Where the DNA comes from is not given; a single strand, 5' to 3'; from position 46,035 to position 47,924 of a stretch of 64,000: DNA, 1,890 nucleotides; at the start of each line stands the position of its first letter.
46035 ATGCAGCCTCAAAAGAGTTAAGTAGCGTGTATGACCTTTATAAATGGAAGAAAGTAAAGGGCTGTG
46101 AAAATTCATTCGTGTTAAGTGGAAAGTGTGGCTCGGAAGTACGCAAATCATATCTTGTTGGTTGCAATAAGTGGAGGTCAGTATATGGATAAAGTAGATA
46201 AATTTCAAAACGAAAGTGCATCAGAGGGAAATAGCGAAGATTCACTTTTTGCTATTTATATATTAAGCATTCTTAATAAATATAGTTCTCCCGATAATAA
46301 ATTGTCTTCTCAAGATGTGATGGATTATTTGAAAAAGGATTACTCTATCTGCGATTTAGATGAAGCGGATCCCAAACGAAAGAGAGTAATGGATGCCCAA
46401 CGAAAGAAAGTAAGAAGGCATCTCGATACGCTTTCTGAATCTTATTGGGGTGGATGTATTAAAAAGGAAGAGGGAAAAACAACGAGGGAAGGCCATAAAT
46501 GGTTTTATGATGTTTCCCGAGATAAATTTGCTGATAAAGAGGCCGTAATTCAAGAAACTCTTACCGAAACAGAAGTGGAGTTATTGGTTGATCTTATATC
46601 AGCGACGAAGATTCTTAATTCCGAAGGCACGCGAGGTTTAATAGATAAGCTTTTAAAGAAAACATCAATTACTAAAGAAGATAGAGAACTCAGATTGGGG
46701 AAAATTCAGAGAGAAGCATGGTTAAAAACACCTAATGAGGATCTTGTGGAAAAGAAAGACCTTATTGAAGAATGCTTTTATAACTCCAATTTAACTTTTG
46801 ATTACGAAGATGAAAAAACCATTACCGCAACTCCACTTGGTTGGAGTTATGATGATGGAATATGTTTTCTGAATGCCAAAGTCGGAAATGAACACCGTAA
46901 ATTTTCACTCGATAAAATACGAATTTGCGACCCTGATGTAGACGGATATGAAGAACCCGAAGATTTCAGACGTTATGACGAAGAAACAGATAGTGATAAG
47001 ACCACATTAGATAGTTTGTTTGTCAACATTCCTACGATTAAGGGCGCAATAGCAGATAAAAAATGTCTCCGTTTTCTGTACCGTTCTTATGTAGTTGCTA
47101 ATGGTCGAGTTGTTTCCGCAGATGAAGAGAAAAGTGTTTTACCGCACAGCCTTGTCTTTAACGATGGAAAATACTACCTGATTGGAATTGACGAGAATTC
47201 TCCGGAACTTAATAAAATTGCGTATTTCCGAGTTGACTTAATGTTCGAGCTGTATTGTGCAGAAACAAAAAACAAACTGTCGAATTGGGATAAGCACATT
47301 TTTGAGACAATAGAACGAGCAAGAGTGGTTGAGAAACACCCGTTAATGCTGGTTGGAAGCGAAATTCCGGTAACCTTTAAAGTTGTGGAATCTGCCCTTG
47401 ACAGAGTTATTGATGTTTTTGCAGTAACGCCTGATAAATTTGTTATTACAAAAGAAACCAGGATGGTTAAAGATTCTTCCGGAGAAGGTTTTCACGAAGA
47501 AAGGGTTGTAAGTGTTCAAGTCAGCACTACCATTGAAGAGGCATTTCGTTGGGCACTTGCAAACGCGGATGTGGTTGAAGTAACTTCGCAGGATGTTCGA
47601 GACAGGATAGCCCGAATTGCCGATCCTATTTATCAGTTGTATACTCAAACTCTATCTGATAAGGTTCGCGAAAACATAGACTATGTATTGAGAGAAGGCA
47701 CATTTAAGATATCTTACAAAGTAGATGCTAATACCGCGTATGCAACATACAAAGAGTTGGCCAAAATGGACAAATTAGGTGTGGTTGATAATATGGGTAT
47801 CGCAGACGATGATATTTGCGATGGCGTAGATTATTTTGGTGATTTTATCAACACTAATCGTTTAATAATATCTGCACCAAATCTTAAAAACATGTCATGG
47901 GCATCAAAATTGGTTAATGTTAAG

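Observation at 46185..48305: Unusual domain fusion: intracellular WYL-type regulator carrying a C-terminal LRR array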

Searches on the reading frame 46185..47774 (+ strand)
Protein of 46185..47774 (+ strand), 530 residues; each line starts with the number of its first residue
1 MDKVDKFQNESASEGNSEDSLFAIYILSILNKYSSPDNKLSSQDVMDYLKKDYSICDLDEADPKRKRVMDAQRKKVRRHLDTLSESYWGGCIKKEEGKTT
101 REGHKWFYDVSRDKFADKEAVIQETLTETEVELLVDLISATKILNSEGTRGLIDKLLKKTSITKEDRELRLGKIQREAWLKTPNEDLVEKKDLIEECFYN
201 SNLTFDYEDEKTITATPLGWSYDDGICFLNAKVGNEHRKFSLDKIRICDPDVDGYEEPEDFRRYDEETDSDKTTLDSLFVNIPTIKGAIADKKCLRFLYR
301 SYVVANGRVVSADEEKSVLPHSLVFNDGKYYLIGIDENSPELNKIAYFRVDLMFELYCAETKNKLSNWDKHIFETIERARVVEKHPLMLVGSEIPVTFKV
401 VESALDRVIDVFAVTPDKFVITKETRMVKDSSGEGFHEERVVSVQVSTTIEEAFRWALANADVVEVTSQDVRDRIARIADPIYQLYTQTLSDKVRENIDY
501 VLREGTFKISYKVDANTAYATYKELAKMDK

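Call 30: search_protein_representatives(protein=window:46185-47774:+)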
Query: 530 residues. Proteins with E-value up to 0.001 (for the whole library): 235; up to 1e-10: 45; up to 1e-30: 14. The best 150 are listed.
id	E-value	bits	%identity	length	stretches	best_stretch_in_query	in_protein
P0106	2.6e-175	600.4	57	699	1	12-526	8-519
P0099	2.2e-161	554.5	56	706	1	6-529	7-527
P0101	1.6e-153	528.5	54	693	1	10-529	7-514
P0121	6.1e-123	427.6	51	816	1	15-524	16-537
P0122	1.2e-115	403.6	46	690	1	13-527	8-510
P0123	2.2e-92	326.8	39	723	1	8-525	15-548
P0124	3.1e-89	316.5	59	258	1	1-267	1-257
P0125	2.6e-82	293.6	49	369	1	5-369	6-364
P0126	3.6e-71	256.9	54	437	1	272-530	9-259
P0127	1.7e-51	192.0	65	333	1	365-528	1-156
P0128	4.1e-51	190.7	54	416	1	313-513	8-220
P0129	8.6e-34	133.6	66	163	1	8-122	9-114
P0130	9.3e-34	133.4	34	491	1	11-488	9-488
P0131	1.5e-32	129.5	33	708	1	5-502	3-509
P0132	5.8e-29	117.6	33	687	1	10-498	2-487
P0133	1.1e-28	116.7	30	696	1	19-500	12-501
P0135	9.4e-28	113.6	34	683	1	13-501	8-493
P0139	4.0e-23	98.4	31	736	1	10-511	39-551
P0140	2.2e-22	95.9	27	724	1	14-505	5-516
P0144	2.3e-18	82.7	29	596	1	13-488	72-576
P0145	8.8e-18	80.8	26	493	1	13-483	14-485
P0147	2.3e-15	72.8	27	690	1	16-493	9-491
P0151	3.3e-13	65.7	28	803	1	16-497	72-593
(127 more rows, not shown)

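Call 31: search_protein_families(library=pfam, proteins=[P0121, P0123, P0130, P0131, P0132, P0133, P0135, P0139, P0140, P0151], max_evalue=0.01)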
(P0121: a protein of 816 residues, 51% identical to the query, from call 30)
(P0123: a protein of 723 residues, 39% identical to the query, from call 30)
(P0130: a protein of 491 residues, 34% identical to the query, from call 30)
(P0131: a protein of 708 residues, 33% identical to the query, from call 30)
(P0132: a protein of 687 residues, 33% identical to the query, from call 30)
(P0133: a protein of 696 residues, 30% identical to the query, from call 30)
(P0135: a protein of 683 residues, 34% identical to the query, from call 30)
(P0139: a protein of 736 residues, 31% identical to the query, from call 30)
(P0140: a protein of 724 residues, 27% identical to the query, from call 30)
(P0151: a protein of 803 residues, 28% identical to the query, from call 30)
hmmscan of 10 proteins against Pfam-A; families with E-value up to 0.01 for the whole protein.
P0121 (816 aa): 1 family
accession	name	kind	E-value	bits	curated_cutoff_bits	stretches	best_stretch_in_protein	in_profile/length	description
PF13280.12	WYL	-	1.6e-11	44.4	21.8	1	286-354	5-67/70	WYL domain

P0123 (723 aa): 3 families
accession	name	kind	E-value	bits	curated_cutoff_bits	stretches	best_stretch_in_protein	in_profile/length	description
PF13280.12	WYL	-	8.5e-12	45.3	21.8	1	299-371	4-70/70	WYL domain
PF12799.13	LRR_4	-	1.8e-07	31.6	27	1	643-683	1-42/44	Leucine Rich repeats (2 copies)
PF25583.1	WCX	-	0.0097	16.7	23.9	0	471-502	41-72/76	WCX domain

P0130 (491 aa): 1 family
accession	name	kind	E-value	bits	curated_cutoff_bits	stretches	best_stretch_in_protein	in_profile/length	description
PF13280.12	WYL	-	5e-11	42.9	21.8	2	169-231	3-68/70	WYL domain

P0131 (708 aa): 1 family
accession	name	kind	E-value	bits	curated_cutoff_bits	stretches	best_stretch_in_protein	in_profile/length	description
PF13280.12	WYL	-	3.7e-08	33.7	21.8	1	175-232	2-63/70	WYL domain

P0132 (687 aa): 3 families
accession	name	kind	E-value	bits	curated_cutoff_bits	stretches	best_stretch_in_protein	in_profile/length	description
PF13280.12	WYL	-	4.6e-11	43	21.8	1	257-332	3-70/70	WYL domain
PF12799.13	LRR_4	-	0.002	18.8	27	1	562-604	1-43/44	Leucine Rich repeats (2 copies)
PF07600.16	DUF1564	-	0.0099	16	25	0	21-80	5-66/167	Protein of unknown function (DUF1564)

P0133 (696 aa): 3 families
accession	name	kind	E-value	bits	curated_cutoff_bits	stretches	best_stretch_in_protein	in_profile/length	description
PF12799.13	LRR_4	-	2e-10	41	27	2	598-639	1-43/44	Leucine Rich repeats (2 copies)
PF13280.12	WYL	-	1.8e-05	25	21.8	1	271-325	2-52/70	WYL domain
PF13855.12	LRR_8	-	0.00021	21.4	27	1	598-649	1-56/61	Leucine rich repeat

P0135 (683 aa): 1 family
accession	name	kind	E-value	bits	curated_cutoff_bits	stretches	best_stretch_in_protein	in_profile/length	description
PF13280.12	WYL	-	0.0019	18.6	21.8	0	258-334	4-69/70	WYL domain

P0139 (736 aa): 2 families
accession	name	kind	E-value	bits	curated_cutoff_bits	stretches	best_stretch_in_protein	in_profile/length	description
PF12799.13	LRR_4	-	2.1e-05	25.1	27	0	638-671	2-36/44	Leucine Rich repeats (2 copies)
PF25583.1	WCX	-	0.00086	20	23.9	1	478-519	31-71/76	WCX domain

P0140 (724 aa): 1 family
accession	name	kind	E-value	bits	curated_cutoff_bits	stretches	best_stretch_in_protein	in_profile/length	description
PF13280.12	WYL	-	3.8e-05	24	21.8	1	291-339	3-50/70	WYL domain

P0151 (803 aa): 1 family
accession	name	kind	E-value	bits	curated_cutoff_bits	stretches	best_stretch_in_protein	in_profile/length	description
PF13855.12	LRR_8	-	8.8e-05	22.6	27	1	666-705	19-60/61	Leucine rich repeat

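Call 50: search_solved_structures(query=A2, max_evalue=1, show_alignments=2)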
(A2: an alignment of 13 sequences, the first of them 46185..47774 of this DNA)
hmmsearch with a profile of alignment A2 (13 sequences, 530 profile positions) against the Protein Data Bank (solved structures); distinct sequences matched with E-value up to 1: 1.
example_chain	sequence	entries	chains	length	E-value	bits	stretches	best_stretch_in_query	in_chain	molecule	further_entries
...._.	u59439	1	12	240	0.79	11.4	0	29-76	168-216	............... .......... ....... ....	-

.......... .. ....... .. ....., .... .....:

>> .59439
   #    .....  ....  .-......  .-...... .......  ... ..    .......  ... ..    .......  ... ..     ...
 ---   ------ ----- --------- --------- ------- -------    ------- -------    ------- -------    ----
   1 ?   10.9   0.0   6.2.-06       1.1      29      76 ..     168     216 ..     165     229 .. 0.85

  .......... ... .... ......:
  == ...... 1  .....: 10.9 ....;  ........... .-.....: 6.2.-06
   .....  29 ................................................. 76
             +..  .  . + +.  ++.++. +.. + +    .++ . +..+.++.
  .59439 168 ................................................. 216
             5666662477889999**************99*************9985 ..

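Call 59: predict_structure(alignment_id=A3)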
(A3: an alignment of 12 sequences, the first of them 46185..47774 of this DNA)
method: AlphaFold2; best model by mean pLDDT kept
length: 530 residues; sequences in the alignment: 12
mean_pLDDT: 63.8   pTM: 0.28
mean pLDDT of the five models: 63.8, 62.5, 60.4, 58.9, 57.9
residues with pLDDT >= 90: 0; 70-90: 223; 50-70: 185; < 50: 122
segments of 3 or more residues with pLDDT < 50: 1-16, 117-126, 139-145, 177-184, 250-276, 304-309, 325-328, 362-371, 374-391, 433-435, 478-488
pLDDT, mean of each block of 10 residues (from residue 1): 33 47 80 86 86 67 67 82 74 74 78 52 45 53 47 66 72 50 54 77 83 86 73 88 73 35 34 47 72 78 45 78 57 72 65 73 45 45 37 70 65 60 64 57 71 58 65 50 42 71 73 75 82
secondary structure, 60 per line:
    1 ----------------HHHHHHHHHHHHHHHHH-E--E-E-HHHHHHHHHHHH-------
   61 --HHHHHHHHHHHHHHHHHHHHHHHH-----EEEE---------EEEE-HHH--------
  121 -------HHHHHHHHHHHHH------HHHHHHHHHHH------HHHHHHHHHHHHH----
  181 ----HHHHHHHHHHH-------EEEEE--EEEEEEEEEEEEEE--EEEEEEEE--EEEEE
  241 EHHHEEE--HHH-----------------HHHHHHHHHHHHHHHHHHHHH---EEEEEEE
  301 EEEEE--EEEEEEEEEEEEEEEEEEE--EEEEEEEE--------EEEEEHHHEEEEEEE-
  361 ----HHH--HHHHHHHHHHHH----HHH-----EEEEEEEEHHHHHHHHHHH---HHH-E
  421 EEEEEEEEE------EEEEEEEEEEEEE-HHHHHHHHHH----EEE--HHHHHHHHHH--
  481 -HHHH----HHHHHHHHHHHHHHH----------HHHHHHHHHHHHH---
elements in order: H17-33 H42-53 H63-86 E92-95 E105-108 H128-140 H147-157 H164-176 H185-195 E203-207 E210-223 E226-233 E236-241 E245-247 H270-290 E294-305 E308-326 E329-336 E345-349 E353-359 H370-381 E394-401 H402-412 E420-429 E436-448 H450-459 E464-466 H469-478 H482-485 H490-504 H515-527

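Call 61: fold_search(model_id=the predicted structure, library=pdb)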
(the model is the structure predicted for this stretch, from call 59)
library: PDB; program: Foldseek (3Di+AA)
matches with E <= 10: 1057; with E <= 0.001: 20
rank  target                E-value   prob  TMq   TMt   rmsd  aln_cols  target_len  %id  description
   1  7tzv_A                4.8e-08  1.00  0.20  0.44  10.7       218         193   14  Structure of DriD C-domain bound to 9mer ssDNA (released 2022-06-01)
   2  9cu3_A                2.0e-07  1.00  0.22  0.46   9.2       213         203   14  Allosteric mechanism of DriD transcription activator (released 2025-04-23)
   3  9fnd_X                2.1e-07  1.00  0.22  0.33  22.9       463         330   12  Transcriptional activator PafBC bound to mycobacterial RNA polymerase (released 2025-02-12)
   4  7tzv_M                7.0e-07  1.00  0.21  0.45   9.4       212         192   14  Structure of DriD C-domain bound to 9mer ssDNA (released 2022-06-01)
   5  9fnd_Y                1.3e-05  1.00  0.20  0.29  17.5       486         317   11  Transcriptional activator PafBC bound to mycobacterial RNA polymerase (released 2025-02-12)
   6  6sj9_A                2.2e-05  1.00  0.17  0.15  10.8       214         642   14  Proteasome accessory factor B/C (PafBC) of Arthrobacter aurescens (released 2019-10-16)
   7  6sj9_B                2.8e-05  1.00  0.18  0.16  10.1       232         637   16  Proteasome accessory factor B/C (PafBC) of Arthrobacter aurescens (released 2019-10-16)
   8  6oaw_B                9.9e-05  1.00  0.22  0.28   9.7       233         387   13  Crystal structure of a CRISPR Cas-related protein (released 2019-04-10)
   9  7qfz_G                1.4e-04  1.00  0.13  0.23   9.1       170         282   10  BrxR, a WYL-domain containing transcriptional regulator (released 2022-05-18)
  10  9c5g_A                1.8e-04  1.00  0.20  0.31  17.8       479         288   10  Structure of R. leguminosarum CapW bound to single-stranded DNA (released 2024-10-30)
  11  7qfz_C                2.5e-04  1.00  0.16  0.27   8.6       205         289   10  BrxR, a WYL-domain containing transcriptional regulator (released 2022-05-18)
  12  7qfz_E                2.7e-04  1.00  0.15  0.25   8.9       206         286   10  BrxR, a WYL-domain containing transcriptional regulator (released 2022-05-18)
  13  7qfz_A                3.0e-04  1.00  0.14  0.24  10.4       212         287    9  BrxR, a WYL-domain containing transcriptional regulator (released 2022-05-18)
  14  7qfz_D                3.5e-04  1.00  0.14  0.24   8.8       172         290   11  BrxR, a WYL-domain containing transcriptional regulator (released 2022-05-18)
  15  7qfz_B                3.5e-04  1.00  0.15  0.25   8.8       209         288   10  BrxR, a WYL-domain containing transcriptional regulator (released 2022-05-18)
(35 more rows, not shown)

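Call 76: search_protein_families(library=pfam, proteins=[P0130, P0145, P0147, P0144], max_evalue=1)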
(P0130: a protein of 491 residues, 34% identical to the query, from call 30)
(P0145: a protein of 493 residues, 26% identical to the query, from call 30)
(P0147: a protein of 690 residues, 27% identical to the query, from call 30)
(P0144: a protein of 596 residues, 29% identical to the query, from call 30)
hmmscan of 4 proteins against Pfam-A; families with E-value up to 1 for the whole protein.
P0130 (491 aa): 2 families
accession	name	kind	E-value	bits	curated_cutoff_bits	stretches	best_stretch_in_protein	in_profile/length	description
PF13280.12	WYL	-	5e-11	42.9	21.8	2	169-231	3-68/70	WYL domain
PF25583.1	WCX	-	0.11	13.3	23.9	1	448-477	41-70/76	WCX domain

P0145 (493 aa): 4 families
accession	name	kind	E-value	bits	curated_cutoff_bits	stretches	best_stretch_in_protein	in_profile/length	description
PF13280.12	WYL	-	2.2e-09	37.6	21.8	2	174-234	6-69/70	WYL domain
PF25583.1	WCX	-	0.024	15.4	23.9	1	450-482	41-73/76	WCX domain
PF05430.17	Methyltransf_30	-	0.036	14.4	22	1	45-127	5-88/124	S-adenosyl-L-methionine-dependent methyltransferase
PF18663.7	Pallilysin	-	0.046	14.2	25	1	273-328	22-76/118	Pallilysin beta barrel domain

P0147 (690 aa): 6 families
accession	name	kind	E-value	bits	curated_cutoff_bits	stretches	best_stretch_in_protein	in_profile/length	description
PF13280.12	WYL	-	8.2e-05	23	21.8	1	272-344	3-69/70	WYL domain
PF12799.13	LRR_4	-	0.0063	17.2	27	2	572-613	1-43/44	Leucine Rich repeats (2 copies)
PF19122.5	DUF5806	-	0.0072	16.6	33.5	1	394-449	59-112/148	Family of unknown function (DUF5806)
PF25583.1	WCX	-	0.012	16.4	23.9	1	446-479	41-74/76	WCX domain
PF23159.1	WH_Rok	-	0.065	13.8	27.6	0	153-176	6-31/58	Repressor Rok winged helix domain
PF13855.12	LRR_8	-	0.23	11.7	27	1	586-626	17-60/61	Leucine rich repeat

P0144 (596 aa): 3 families
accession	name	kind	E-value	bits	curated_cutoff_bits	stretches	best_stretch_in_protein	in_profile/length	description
PF13280.12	WYL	-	8.3e-05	23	21.8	1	348-426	4-69/70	WYL domain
PF13518.12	HTH_28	-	0.049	14.2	25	0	53-73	21-41/52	Helix-turn-helix domain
PF17855.7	MCM_lid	-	0.052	14.5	27.4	1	8-69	10-60/87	MCM AAA-lid domain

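Call 81: fold_search(model_id=the predicted structure, library=viral)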
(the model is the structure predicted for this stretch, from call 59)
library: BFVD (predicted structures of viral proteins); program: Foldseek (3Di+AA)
matches with E <= 10: 1338; with E <= 0.001: 2
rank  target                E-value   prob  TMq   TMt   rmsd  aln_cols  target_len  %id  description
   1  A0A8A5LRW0            2.0e-04  0.75  0.11  0.13  26.1       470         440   11  Uncharacterized protein [Arthrobacter phage Prairie]
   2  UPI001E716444         4.2e-04  0.99  0.11  0.25  19.9       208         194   12  (no name look-up for this kind of identifier)
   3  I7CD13                1.1e-03  0.80  0.11  0.15  22.2       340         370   14  Uncharacterized protein [Pseudomonas phage PA7]
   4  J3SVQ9                1.2e-03  0.54  0.09  0.07  29.4       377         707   10  Uncharacterized protein [Caulobacter phage phiCbK]
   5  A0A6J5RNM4            2.6e-03  1.00  0.15  0.77   3.3        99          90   14  WYL domain containing protein [uncultured Caudovirales phage]
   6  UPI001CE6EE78         2.6e-03  0.93  0.10  0.22  18.8       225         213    7  (no name look-up for this kind of identifier)
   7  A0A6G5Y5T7            2.9e-03  0.82  0.11  0.20  24.4       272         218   10  (no name in the UniProt tables at hand)
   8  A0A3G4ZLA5            3.4e-03  0.69  0.13  0.10  24.8       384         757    8  ATPase [Terrestrivirus sp.]
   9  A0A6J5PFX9            4.1e-03  0.38  0.10  0.13  25.6       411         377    9  Uncharacterized protein [uncultured Caudovirales phage]
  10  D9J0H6                4.4e-03  0.85  0.12  0.19  21.8       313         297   10  Gp29 [Brochothrix phage A9]
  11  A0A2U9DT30            4.4e-03  0.25  0.08  0.12  30.6       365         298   10  Uncharacterized protein [Escherichia phage ST32]
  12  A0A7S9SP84            4.6e-03  0.99  0.11  0.33  13.9       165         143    8  (no name in the UniProt tables at hand)
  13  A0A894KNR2            4.6e-03  0.47  0.11  0.16  19.6       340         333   10  PI329L [African swine fever virus]
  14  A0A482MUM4            4.8e-03  0.97  0.10  0.29  16.1       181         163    6  Transcriptional regulator [Escherichia phage vB_EcoM_G9062]
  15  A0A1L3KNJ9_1          5.7e-03  0.51  0.08  0.04  23.4       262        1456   11  (no name in the UniProt tables at hand)
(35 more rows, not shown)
